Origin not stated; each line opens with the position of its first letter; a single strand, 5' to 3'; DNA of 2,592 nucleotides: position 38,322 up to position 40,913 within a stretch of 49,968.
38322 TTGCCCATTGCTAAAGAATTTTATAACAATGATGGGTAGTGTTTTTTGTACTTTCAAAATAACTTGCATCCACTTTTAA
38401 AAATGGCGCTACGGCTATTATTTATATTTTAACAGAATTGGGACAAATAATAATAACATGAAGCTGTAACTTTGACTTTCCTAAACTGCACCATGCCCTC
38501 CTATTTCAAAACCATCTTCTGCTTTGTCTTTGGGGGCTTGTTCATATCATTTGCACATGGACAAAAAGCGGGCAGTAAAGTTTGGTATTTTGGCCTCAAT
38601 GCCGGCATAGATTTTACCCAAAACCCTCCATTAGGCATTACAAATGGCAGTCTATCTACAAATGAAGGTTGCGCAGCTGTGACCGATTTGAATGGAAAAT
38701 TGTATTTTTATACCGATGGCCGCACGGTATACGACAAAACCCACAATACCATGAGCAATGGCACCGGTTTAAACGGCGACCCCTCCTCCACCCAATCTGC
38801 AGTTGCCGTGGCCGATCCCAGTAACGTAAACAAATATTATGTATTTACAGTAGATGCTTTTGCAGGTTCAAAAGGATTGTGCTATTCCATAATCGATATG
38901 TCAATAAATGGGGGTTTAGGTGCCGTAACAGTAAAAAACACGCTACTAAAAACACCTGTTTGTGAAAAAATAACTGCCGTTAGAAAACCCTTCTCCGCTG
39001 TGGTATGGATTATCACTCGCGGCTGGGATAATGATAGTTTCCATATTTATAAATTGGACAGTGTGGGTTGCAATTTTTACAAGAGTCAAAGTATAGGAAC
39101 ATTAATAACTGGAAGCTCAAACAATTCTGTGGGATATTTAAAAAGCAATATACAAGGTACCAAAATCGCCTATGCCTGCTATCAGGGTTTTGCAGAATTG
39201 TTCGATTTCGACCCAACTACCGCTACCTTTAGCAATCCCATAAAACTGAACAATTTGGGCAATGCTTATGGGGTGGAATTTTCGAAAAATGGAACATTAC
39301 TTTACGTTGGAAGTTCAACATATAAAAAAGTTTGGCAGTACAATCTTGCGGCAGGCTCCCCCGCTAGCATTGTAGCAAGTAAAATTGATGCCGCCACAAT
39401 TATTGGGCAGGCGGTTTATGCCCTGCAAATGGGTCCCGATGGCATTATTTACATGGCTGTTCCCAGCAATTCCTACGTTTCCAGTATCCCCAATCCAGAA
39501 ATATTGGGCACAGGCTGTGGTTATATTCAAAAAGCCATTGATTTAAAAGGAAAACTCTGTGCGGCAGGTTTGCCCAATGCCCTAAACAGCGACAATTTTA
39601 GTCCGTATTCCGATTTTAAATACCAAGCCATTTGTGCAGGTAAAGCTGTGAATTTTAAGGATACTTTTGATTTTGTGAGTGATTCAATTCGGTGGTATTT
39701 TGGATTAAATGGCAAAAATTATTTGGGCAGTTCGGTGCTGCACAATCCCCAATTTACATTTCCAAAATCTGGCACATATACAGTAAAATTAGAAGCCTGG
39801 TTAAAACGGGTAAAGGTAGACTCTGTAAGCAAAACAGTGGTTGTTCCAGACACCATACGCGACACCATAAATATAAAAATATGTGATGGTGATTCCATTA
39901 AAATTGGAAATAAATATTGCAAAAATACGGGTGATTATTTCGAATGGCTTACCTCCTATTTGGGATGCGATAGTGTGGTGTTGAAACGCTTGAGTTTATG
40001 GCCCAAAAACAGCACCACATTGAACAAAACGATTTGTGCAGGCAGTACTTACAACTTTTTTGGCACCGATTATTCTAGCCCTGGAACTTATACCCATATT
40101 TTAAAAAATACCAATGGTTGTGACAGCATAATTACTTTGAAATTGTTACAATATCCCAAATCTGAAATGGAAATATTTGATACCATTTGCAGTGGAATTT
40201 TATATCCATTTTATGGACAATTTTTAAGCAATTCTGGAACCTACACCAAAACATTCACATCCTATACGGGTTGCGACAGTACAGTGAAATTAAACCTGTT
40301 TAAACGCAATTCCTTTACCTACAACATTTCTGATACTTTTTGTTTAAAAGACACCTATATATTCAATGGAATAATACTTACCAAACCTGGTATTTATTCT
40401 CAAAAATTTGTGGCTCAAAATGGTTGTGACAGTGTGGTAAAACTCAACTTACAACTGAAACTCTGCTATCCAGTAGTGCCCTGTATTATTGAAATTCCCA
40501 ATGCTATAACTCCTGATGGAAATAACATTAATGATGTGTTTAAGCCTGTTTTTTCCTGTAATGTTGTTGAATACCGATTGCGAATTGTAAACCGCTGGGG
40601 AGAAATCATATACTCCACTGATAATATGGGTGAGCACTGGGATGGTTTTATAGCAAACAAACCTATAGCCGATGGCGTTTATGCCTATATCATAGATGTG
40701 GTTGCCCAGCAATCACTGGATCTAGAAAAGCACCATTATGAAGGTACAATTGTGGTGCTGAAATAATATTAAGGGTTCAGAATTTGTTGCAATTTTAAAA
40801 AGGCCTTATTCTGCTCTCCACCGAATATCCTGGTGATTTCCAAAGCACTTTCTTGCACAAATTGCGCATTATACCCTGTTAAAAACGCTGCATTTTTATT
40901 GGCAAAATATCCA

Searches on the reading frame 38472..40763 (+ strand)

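Call 90: search_protein_families(library=pfam, proteins=[window:38472-40763:+], max_evalue=0.00001)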
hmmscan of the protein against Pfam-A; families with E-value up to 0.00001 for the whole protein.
window:38472-40763:+ (764 aa): 1 family
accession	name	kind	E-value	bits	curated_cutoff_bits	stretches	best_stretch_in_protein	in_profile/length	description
PF13585.12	CHU_C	-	1.1e-15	57.9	27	1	673-747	1-76/86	CHU_C Type IX secretion signal domain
